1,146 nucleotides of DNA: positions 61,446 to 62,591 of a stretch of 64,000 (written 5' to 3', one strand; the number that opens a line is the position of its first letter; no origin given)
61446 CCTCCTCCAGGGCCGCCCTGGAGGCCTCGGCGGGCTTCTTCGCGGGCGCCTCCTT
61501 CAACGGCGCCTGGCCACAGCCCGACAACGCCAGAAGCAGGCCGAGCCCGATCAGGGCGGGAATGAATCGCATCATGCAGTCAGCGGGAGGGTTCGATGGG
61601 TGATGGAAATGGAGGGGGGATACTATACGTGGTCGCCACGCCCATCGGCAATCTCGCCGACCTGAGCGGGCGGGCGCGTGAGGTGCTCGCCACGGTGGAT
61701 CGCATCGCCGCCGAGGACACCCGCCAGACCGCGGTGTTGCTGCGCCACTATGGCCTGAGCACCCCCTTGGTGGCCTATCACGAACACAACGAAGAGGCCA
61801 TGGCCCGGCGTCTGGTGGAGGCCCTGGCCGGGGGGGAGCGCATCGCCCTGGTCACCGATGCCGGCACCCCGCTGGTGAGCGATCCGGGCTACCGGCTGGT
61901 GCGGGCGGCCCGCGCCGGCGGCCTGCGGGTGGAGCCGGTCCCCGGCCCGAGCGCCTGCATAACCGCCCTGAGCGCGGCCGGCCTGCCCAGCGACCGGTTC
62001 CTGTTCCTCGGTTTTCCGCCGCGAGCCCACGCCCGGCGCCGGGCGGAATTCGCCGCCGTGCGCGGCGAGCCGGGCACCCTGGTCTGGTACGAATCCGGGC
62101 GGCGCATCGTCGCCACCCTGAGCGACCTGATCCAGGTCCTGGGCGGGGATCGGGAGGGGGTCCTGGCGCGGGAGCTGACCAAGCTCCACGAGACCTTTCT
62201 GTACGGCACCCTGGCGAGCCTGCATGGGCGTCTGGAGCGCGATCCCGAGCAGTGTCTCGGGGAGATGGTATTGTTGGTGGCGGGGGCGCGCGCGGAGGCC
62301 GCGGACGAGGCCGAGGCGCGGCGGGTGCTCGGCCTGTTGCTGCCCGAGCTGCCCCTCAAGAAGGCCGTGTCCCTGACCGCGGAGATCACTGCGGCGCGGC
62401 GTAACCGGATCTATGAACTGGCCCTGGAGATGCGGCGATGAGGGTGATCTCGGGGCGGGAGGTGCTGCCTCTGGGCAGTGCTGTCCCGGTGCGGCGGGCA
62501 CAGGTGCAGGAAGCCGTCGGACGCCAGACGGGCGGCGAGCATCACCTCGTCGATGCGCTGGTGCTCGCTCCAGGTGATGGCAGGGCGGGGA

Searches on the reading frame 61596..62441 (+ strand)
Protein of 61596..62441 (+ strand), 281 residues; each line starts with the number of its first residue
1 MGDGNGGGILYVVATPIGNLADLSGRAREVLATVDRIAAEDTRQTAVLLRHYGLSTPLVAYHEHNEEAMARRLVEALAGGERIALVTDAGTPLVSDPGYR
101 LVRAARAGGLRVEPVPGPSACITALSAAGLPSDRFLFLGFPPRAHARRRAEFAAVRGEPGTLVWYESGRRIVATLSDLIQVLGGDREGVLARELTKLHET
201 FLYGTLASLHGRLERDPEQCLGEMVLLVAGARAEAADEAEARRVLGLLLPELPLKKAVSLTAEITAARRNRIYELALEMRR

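Call 69: find_encoding_contigs(protein=window:61596-62441:+, flank=10000, max_places=3)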
Protein window:61596-62441:+ (281 aa): 2 contigs read that carry it; 2 places shown.
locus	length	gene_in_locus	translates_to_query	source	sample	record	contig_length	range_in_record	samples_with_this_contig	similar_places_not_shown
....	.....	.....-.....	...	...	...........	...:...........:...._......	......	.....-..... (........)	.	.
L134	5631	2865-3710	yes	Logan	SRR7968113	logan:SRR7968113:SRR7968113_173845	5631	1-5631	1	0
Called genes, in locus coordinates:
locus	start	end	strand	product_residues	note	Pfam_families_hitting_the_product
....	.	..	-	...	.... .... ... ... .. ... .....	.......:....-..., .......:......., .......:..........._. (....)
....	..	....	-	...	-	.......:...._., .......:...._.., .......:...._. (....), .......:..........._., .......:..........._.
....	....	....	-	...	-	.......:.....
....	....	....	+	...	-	-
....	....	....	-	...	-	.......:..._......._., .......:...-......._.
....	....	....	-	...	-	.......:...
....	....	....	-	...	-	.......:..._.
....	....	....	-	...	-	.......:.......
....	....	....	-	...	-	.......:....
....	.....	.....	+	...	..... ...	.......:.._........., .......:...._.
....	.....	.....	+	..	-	-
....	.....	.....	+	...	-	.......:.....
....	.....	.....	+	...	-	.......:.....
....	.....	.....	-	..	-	-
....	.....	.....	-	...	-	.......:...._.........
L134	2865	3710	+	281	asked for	PF00590:TP_methylase, PF23016:RsmI_C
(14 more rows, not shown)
